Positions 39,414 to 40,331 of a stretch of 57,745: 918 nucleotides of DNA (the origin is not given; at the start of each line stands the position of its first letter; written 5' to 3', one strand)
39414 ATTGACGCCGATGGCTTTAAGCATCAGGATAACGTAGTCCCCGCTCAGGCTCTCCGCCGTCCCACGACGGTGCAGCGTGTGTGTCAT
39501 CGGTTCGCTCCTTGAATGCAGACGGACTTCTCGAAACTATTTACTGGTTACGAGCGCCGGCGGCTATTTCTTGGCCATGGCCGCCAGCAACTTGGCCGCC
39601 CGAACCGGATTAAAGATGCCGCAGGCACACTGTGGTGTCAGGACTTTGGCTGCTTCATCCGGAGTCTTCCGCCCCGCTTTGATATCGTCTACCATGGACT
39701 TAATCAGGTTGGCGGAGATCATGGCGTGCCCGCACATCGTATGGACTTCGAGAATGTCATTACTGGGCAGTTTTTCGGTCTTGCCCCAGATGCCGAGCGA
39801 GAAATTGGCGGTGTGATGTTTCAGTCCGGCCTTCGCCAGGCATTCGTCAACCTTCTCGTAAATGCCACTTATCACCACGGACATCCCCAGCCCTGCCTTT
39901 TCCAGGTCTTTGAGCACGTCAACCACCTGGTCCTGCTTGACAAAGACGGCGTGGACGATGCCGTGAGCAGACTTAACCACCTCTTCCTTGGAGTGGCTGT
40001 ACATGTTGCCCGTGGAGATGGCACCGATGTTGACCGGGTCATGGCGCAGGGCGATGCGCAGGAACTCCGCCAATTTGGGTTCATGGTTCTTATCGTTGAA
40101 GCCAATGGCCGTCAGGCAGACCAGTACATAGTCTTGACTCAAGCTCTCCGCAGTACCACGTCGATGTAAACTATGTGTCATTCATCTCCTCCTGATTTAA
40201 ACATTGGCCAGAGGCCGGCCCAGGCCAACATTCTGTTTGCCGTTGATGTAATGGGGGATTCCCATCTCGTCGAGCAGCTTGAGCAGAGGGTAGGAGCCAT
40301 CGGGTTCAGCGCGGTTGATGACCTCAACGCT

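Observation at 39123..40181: Tandem paralogs of an unrecognised family, differing by a precise 82-aa Cys/His-bearing insert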

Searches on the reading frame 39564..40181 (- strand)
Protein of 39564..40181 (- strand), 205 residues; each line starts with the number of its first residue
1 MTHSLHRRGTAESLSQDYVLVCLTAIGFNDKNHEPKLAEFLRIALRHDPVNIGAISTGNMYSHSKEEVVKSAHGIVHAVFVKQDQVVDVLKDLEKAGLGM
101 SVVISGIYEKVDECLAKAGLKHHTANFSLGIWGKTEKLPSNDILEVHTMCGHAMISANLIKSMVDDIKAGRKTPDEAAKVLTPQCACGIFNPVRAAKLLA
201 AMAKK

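Call 3: search_protein_families(library=pfam, proteins=[window:39564-40181:-], max_evalue=0.1)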
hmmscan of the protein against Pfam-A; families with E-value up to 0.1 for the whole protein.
window:39564-40181:- (205 aa): 1 family
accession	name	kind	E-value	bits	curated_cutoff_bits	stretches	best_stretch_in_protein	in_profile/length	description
PF13419.12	HAD_2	-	0.023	15.3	23.8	1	71-124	68-122/178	Haloacid dehalogenase-like hydrolase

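Call 4: search_protein_families(library=ncbifam, proteins=[window:39564-40181:-], max_evalue=0.1)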
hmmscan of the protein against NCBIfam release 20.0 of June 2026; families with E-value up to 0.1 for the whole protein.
window:39564-40181:- (205 aa): 0 families

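Call 6: search_solved_structures(query=window:39564-40181:-, max_evalue=10, show_alignments=2)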
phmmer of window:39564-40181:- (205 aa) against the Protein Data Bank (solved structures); distinct sequences matched with E-value up to 10: 3.
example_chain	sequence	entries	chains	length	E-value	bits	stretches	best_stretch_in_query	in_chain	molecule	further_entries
1o6d_A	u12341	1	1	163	0.71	12.8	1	81-119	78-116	Hypothetical UPF0247 protein TM0844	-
7kw8_A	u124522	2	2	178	0.96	12.3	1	32-75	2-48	tRNA 2'-phosphotransferase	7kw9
4zgs_A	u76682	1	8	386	1.2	12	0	162-188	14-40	Putative D-lactate dehydrogenase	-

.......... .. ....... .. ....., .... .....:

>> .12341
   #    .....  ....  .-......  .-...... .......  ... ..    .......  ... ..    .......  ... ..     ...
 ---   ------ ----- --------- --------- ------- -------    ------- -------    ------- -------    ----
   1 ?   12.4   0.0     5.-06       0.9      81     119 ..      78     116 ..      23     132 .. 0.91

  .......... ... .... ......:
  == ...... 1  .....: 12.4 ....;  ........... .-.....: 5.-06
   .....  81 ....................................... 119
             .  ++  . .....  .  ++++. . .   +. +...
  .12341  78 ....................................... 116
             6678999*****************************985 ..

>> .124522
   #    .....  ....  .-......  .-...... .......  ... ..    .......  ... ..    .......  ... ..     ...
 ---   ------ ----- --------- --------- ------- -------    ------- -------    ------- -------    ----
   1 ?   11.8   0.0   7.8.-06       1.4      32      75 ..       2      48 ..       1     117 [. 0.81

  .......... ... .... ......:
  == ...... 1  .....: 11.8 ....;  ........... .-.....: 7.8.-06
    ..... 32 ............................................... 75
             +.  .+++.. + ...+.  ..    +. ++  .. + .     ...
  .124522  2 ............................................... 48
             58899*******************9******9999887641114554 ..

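Call 7: find_homologous_proteins(query=window:39564-40181:-, max_evalue=0.001)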
Query window:39564-40181:- (205 aa): 807 proteins with E <= 0.001 among 1114 candidates; the best 120 are listed.
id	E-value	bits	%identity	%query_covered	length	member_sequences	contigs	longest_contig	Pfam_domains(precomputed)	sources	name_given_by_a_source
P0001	2.8e-131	453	100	100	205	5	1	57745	-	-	-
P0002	1.0e-119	415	89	95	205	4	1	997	-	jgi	-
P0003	1.3e-119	415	90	100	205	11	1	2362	-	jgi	-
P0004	1.2e-118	412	89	100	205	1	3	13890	-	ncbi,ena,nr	ncbi:hypothetical protein ES703_68800 [subsurface metagenome]|nr:hypothetical protein [Dehalococcoid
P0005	2.9e-118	410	89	100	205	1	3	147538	-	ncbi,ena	-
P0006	4.6e-118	410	89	100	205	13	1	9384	-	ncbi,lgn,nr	ncbi:MAG: hypothetical protein GH158_04820 [Dehalococcoidia bacterium]|nr:hypothetical protein [Deha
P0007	6.0e-118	409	89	100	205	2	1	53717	-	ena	-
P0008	1.6e-117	408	89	100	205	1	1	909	-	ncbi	-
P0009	4.2e-117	407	88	100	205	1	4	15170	-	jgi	-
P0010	4.8e-116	403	87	94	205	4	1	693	-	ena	-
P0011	1.1e-115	402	86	100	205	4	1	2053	-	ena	-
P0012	1.1e-113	396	85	100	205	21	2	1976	-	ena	-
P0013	1.3e-110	386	83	100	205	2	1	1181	-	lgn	-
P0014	8.8e-110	383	80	95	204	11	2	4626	-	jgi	-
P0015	9.9e-108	376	81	100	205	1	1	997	-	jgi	-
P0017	4.1e-107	374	81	95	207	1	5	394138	-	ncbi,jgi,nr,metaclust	ncbi:MAG TPA: hypothetical protein G4O01_00745 [Dehalococcoidia bacterium]|jgi:hypothetical protein|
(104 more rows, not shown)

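Call 18: predict_structure(alignment_id=A1)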
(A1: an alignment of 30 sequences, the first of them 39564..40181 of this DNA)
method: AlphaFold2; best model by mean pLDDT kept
length: 205 residues; sequences in the alignment: 30
mean_pLDDT: 86.7   pTM: 0.83
mean pLDDT of the five models: 86.7, 86.0, 83.8, 77.5, 74.3
residues with pLDDT >= 90: 112; 70-90: 75; 50-70: 8; < 50: 10
segments of 3 or more residues with pLDDT < 50: 125-132
pLDDT, mean of each block of 10 residues (from residue 1): 62 86 82 92 97 90 94 92 95 92 85 92 57 67 86 86 98 97 86 94 95
secondary structure, 60 per line:
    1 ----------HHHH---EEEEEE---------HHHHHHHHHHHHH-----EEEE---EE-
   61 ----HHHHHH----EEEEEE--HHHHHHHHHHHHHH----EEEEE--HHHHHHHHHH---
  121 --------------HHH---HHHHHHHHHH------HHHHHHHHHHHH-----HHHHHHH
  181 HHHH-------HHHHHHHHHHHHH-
elements in order: H11-14 E18-23 H33-45 E51-54 H65-70 E75-80 H83-96 E101-105 H108-117 H141-150 H157-168 H174-184 H192-204
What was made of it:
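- Closest known: CDGSH / mitoNEET-type 3Cys-1His [2Fe-2S] domains. Different: The predicted fold is helical (call 18).
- The deletion boundaries coincide with secondary-structure boundaries: the end of strand 101-105 and the start of helix 192-204 (call 18).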

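Call 23: find_encoding_contigs(protein=P0017, flank=10000, max_places=3)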
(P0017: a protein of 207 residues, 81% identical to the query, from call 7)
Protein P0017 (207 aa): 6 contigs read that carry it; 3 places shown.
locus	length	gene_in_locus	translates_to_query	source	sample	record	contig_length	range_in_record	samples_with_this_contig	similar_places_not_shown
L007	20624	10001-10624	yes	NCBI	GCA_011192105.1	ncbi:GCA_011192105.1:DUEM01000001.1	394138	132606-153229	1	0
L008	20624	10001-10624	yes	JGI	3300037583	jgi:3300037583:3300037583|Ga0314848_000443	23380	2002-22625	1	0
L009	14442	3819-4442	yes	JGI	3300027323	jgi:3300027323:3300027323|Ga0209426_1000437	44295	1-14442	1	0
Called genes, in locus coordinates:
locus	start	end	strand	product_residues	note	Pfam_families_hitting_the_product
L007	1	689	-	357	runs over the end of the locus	PF00180:Iso_dh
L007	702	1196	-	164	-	PF06434:Aconitase_2_N (weak), PF00694:Aconitase_C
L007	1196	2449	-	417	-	PF00330:Aconitase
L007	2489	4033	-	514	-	PF01039:Carboxyl_trans, PF03255:ACCA (weak)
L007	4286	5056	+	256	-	PF00809:Pterin_bind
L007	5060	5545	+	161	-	PF01288:HPPK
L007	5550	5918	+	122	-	PF01242:PTPS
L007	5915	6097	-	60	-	PF03966:Trm112p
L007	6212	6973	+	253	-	PF03328:HpcH_HpaI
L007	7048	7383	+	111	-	PF02597:ThiS (weak)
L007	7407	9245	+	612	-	PF02730:AFOR_N, PF01314:AFOR_C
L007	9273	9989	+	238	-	PF00037:Fer4 (weak), PF12797:Fer4_2 (faint), PF14697:Fer4_21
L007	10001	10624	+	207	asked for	-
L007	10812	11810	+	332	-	PF02754:CCG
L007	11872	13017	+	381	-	PF02589:LUD_dom, PF13187:Fer4_9 (faint), PF12838:Fer4_7 (weak), PF13183:Fer4_8, PF13237:Fer4_10 (faint), PF13534:Fer4_17 (weak)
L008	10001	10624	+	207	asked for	-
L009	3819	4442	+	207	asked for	-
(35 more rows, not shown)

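Call 24: fold_search(model_id=the predicted structure, library=pdb)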
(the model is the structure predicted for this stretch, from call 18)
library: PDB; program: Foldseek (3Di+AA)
matches with E <= 10: 522; with E <= 0.001: 0
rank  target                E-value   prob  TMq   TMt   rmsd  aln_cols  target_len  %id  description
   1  9syj_C                1.3e-01  0.33  0.27  0.10  19.0       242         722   11  Asymmetric hexameric MmpS4-MmpL4 complex from Mycobacterium tuberculosis with "short" coiled-coil domain (released 2026-01-28)
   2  9gs9_H                1.8e-01  0.60  0.26  0.27  20.6       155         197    8  Tn7016 PseCAST QCascade (released 2024-10-16)
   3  9rfu_D                2.0e-01  0.28  0.27  0.09  19.3       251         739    8  M.tuberculosis MmpS5L5-acpM complex (released 2025-08-13)
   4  4wd9_A                2.3e-01  0.16  0.23  0.08  13.2       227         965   11  Crystal structure of tRNA-dependent lantibiotic dehydratase NisB in complex with NisA leader peptide (released 2014-10-29)
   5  4wd9_B                2.7e-01  0.16  0.24  0.08  12.0       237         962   10  Crystal structure of tRNA-dependent lantibiotic dehydratase NisB in complex with NisA leader peptide (released 2014-10-29)
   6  1p1t_MODEL_1_A        3.1e-01  0.57  0.26  0.43  11.2       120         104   14  NMR Structure of the N-terminal RRM domain of Cleavage stimulation factor 64 KDa subunit (released 2003-08-12)
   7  3bh6_B                3.7e-01  0.30  0.21  0.15  13.7       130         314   12  Crystal structure of the RP2-Arl3 complex bound to GppNHp (released 2008-03-25)
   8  3bn7                  4.7e-01  0.54  0.27  0.45   7.7       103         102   17  CRYSTAL STRUCTURE OF A DIMERIC FERREDOXIN-LIKE PROTEIN (CC_2267) FROM CAULOBACTER CRESCENTUS CB15 AT 1.64 A RESOLUTION (released 2007-12-25)
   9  5knw_MODEL_1_A        5.0e-01  0.41  0.26  0.37  12.3       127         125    8  Solution NMR structure of human LARP7 xRRM2 (released 2016-10-12)
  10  2xli_A                5.5e-01  0.51  0.27  0.32   6.0       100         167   11  Crystal structure of the Csy4-crRNA complex, monoclinic form (released 2010-09-22)
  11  2cq4_MODEL_1_A        5.5e-01  0.30  0.23  0.33   7.9       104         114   13  solution structure of RNA binding domain in RNA binding motif protein 23 (released 2005-11-19)
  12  7mn1_MODEL_1_A        5.8e-01  0.63  0.28  0.51   8.9        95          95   16  Rules for designing protein fold switches and their implications for the folding code (released 2022-05-18)
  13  6pif_H                5.8e-01  0.15  0.24  0.24  19.9       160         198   13  V. cholerae TniQ-Cascade complex, open conformation (released 2019-10-02)
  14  4al5_A                6.1e-01  0.41  0.26  0.28   6.1       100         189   11  Crystal structure of the Csy4-crRNA product complex (released 2012-06-13)
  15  1rjj_MODEL_1_A        6.1e-01  0.35  0.26  0.41   7.7       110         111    8  Solution structure of a homodimeric hypothetical protein, At5g22580, a structural genomics target from Arabido (released 2003-12-09)
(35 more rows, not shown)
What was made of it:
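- On Known protein folds with solved structures (for X and for Y's C-domain): X model (pLDDT 86.7): best E = 0.13, TM about 0.27 (call 24).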

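Call 25: search_protein_representatives(alignment_id=A1)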
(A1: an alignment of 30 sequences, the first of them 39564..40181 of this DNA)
Query: 30 sequences, 205 profile positions. Proteins with E-value up to 0.001 (for the whole library): 803; up to 1e-10: 504; up to 1e-30: 209. The best 150 are listed.
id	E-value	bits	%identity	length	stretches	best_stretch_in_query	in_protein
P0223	3.7e-79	281.5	-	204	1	1-204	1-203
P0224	4.0e-68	245.5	-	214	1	1-204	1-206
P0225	8.4e-68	244.4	-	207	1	1-203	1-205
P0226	2.5e-67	242.9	-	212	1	1-200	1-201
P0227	1.0e-66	240.8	-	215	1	1-202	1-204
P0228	1.4e-66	240.4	-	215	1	1-200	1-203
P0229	4.0e-66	238.9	-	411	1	1-201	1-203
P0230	9.9e-66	237.6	-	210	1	1-202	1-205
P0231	4.4e-65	235.5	-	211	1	1-205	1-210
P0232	6.0e-65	235.1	-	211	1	1-200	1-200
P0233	1.4e-63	230.6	-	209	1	1-203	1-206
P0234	3.0e-63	229.5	-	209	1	1-205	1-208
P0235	9.0e-63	228.0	-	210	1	1-201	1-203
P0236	1.1e-62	227.6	-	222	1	1-204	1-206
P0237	4.1e-62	225.8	-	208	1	1-202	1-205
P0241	5.2e-61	222.2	-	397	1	1-203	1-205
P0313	2.8e-47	177.4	-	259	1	1-153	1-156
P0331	7.4e-45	169.5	-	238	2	76-202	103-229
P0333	1.3e-44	168.6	-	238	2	74-204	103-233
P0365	1.8e-39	151.9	-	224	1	1-148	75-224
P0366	2.1e-39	151.7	-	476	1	1-201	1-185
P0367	2.1e-39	151.6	-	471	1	40-200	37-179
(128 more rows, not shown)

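Call 26: search_protein_families(library=pfam, proteins=[P0229, P0241, P0366, P0367, P0313, P0331, P0333, P0365], max_evalue=0.01)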
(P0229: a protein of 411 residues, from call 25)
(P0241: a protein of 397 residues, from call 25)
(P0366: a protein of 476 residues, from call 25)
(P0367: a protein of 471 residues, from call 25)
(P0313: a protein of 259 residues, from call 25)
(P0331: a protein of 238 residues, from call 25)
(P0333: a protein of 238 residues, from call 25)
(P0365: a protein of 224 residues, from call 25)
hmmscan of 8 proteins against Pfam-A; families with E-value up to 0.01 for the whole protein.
P0229 (411 aa): 11 families
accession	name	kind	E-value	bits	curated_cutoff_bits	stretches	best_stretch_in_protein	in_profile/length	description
PF13247.11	Fer4_11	-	2.3e-20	73.1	26.2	1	257-347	7-98/100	4Fe-4S dicluster domain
PF12838.12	Fer4_7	-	4.4e-10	40.3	27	2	259-306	1-51/52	4Fe-4S dicluster domain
PF13237.11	Fer4_10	-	3.7e-08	33.6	25.5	1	259-304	8-53/53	4Fe-4S dicluster domain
PF13187.11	Fer4_9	-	3.9e-07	30.4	27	1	293-341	2-49/52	4Fe-4S dicluster domain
PF12837.12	Fer4_6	-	5.5e-07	29.7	25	2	291-308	7-24/24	4Fe-4S binding domain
PF12800.12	Fer4_4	-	1.3e-05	25.6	24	1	292-306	3-17/17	4Fe-4S binding domain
PF13484.11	Fer4_16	-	3.5e-05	24.9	30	0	293-314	2-23/66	4Fe-4S double cluster binding domain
PF00037.32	Fer4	-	5.1e-05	23.4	21.1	1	292-308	7-23/24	4Fe-4S binding domain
PF12797.12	Fer4_2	-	7.5e-05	22.9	24.5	1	291-305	8-22/22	4Fe-4S binding domain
PF14697.11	Fer4_21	-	0.0017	18.9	35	1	259-306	7-55/59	4Fe-4S dicluster domain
PF13183.11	Fer4_8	-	0.0019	19.1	27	0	292-305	4-17/68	4Fe-4S dicluster domain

P0241 (397 aa): 1 family
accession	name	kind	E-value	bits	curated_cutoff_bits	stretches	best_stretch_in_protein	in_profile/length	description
PF12837.12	Fer4_6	-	0.00034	20.9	25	1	217-235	2-20/24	4Fe-4S binding domain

P0366 (476 aa): 9 families
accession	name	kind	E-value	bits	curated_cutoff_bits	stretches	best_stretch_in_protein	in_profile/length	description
PF14697.11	Fer4_21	-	8.7e-08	32.6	35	1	215-270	2-57/59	4Fe-4S dicluster domain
PF13237.11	Fer4_10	-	5e-07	30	25.5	1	214-260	2-50/53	4Fe-4S dicluster domain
PF00037.32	Fer4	-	3.1e-06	27.2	21.1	1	214-236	1-23/24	4Fe-4S binding domain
PF12797.12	Fer4_2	-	5.3e-06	26.5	24.5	1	245-266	3-22/22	4Fe-4S binding domain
PF12838.12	Fer4_7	-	5.5e-06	27.2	27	1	220-268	1-52/52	4Fe-4S dicluster domain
PF13187.11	Fer4_9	-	7e-06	26.4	27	1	220-269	1-52/52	4Fe-4S dicluster domain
PF12837.12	Fer4_6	-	7.6e-06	26.1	25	1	214-232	2-20/24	4Fe-4S binding domain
PF13484.11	Fer4_16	-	0.00012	23.2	30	0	220-239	1-20/66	4Fe-4S double cluster binding domain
PF13183.11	Fer4_8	-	0.00046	21.1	27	0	249-266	2-17/68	4Fe-4S dicluster domain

P0367 (471 aa): 10 families
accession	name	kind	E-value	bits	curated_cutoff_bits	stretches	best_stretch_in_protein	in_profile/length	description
PF13237.11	Fer4_10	-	9.5e-09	35.5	25.5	1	208-259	2-53/53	4Fe-4S dicluster domain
PF00037.32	Fer4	-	1.3e-08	34.7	21.1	1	209-230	2-23/24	4Fe-4S binding domain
PF12838.12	Fer4_7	-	1.7e-08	35.2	27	1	214-262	1-52/52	4Fe-4S dicluster domain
PF12797.12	Fer4_2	-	4.7e-08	32.9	24.5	2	206-226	1-21/22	4Fe-4S binding domain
PF13187.11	Fer4_9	-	7.9e-08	32.7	27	1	214-263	1-52/52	4Fe-4S dicluster domain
PF12837.12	Fer4_6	-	1.4e-07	31.6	25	2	209-230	3-24/24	4Fe-4S binding domain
PF13183.11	Fer4_8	-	8.7e-06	26.6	27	0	208-227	47-66/68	4Fe-4S dicluster domain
PF13484.11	Fer4_16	-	1.1e-05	26.5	30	0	214-233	1-20/66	4Fe-4S double cluster binding domain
PF14697.11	Fer4_21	-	2.4e-05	24.8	35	1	209-262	2-56/59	4Fe-4S dicluster domain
PF13247.11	Fer4_11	-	0.0074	16.9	26.2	0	208-261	3-57/100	4Fe-4S dicluster domain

P0313 (259 aa): 0 families

P0331 (238 aa): 0 families

P0333 (238 aa): 0 families

P0365 (224 aa): 0 families
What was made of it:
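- Fusion to electron-transfer domains (Y's Fer4 domain and the CooF-like Fer4_11) is unusual for chaperones (call 26).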

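Call 36: find_related_loci(query=A1, collection=genome_contigs, flank=8000)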
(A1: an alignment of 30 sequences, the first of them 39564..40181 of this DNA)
Query A1 (205 aa) in genome_contigs; peptide patterns used: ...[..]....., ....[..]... (x = any residue, [..] = any of these).
306 stretches matched a pattern; 277 encode a relative of the query (tblastn E <= 1e-3); the best 80 are kept; 76 distinct loci.
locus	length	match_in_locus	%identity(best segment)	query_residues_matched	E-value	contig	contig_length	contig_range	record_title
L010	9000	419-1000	87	1-194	1e-115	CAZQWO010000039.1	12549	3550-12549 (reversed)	MAG TPA_asm: uncultured Dehalococcoidaceae bacterium isolate binchicken_co332_95 genome assembly, contig: NODE_1200_leng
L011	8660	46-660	79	1-205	8e-113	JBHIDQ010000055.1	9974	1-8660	MAG: Dehalococcoidales bacterium isolate b3.sp3_bin.43 NODE_2303_length_9974_cov_17.324025, whole genome shotgun sequenc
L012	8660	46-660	77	1-205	8e-112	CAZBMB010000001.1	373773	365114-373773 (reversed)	MAG TPA_asm: uncultured Dehalococcoidaceae bacterium isolate binchicken_co178_264 genome assembly, contig: NODE_29_lengt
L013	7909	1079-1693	79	1-205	3e-109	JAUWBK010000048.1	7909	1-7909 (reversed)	MAG: Dehalococcoidia bacterium isolate CSMAG_1318 CSMAG_1318_k141_2036233_length_7909_cov_20.1594, whole genome shotgun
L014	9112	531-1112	81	1-194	5e-108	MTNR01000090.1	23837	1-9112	MAG: Dehalococcoides sp. JdFR-56 JGI24020J35080_1000650, whole genome shotgun sequence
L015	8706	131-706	80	1-192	5e-108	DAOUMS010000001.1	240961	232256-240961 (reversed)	MAG TPA_asm: Dehalococcoidales bacterium isolate W92_256 k127_950029, whole genome shotgun sequence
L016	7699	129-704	80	1-192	5e-107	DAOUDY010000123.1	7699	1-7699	MAG TPA_asm: Dehalococcoidales bacterium isolate N2_108 k133_933893, whole genome shotgun sequence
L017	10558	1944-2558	74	1-205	3e-105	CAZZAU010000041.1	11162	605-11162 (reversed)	MAG TPA_asm: uncultured Dehalococcoidaceae bacterium isolate SRP141376_co1_352 genome assembly, contig: NODE_10952_lengt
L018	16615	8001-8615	73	1-205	2e-104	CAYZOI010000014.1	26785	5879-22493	MAG TPA_asm: uncultured Dehalococcoidaceae bacterium isolate SRP077602_co2_376 genome assembly, contig: NODE_2693_length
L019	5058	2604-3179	77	1-192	4e-103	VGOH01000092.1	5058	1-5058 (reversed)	MAG: Chloroflexi bacterium isolate K_DeepCast_250m_mx_116 K_DeepCast_250m_mx_116_Ga0194125_10037325, whole genome shotgu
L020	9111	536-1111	76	1-192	7e-102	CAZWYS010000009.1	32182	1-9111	MAG TPA_asm: uncultured Dehalococcoidaceae bacterium isolate SRP214966_co5_332 genome assembly, contig: NODE_848_length_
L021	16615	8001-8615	72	1-205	7e-102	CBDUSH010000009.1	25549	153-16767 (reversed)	MAG TPA_asm: uncultured bacterium isolate SRR22302368_concoct_39 genome assembly, contig: ERZ25747235.495, whole genome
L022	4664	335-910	76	1-192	7e-101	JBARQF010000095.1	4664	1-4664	MAG: Dehalococcoidales bacterium isolate MFD13432_ilm_asm_bin21 k127_98577, whole genome shotgun sequence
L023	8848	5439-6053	70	1-205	3e-100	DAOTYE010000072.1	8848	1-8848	MAG TPA_asm: Dehalococcoidales bacterium isolate H23_307 k115_79458, whole genome shotgun sequence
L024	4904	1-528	81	17-192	2e-97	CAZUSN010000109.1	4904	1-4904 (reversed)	MAG TPA_asm: uncultured Dehalococcoidaceae bacterium isolate binchicken_co124_334 genome assembly, contig: NODE_18827_le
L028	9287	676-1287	68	1-205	3e-94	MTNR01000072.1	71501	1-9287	MAG: Dehalococcoides sp. JdFR-56 JGI24020J35080_1000159, whole genome shotgun sequence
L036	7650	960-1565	66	1-203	4e-89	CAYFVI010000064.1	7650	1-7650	MAG TPA_asm: uncultured Dehalococcoidaceae bacterium isolate ERP108616_co1_214 genome assembly, contig: k119_1795791, wh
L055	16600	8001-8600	55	1-200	5e-79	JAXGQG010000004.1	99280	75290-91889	MAG: Dehalococcoidia bacterium isolate AnMBR.bin320 bin320_4, whole genome shotgun sequence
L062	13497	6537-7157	55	1-205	2e-74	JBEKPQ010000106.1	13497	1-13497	MAG: Thermodesulfobacteriota bacterium isolate SPRUCE 468 SPRUCE_468_106, whole genome shotgun sequence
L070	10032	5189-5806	50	1-204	6e-65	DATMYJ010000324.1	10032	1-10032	MAG TPA_asm: Desulfitobacteriaceae bacterium isolate SMAG_U13143 k141_77964, whole genome shotgun sequence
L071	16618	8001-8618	51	1-204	6e-65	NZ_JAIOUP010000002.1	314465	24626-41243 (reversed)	Schnuerera sp. xch1 NODE_2_length_314465_cov_269.744993, whole genome shotgun sequence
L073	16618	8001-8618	48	1-204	3e-64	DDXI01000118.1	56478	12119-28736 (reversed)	MAG TPA_asm: Peptococcaceae bacterium UBA2264 UBA2264_contig_14220, whole genome shotgun sequence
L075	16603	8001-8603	48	1-199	4e-62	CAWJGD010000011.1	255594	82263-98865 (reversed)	MAG: uncultured Acidobacteriota bacterium isolate MFD05377.bin.2.28 genome assembly, contig: contig_135533, whole genome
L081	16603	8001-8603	46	1-199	2e-61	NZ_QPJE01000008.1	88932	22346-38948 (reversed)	Halanaerobium sp. MA284_MarDTE_T2 Ga0255678_108, whole genome shotgun sequence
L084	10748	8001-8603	48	1-199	6e-61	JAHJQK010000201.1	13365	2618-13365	MAG: Proteobacteria bacterium isolate OS_PC_MetaG.mb.106 OS_PC_MetaG.mb.106_k141_736601, whole genome shotgun sequence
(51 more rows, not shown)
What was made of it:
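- Tried and rejected: The closer alignment A1 was used instead (call 36).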
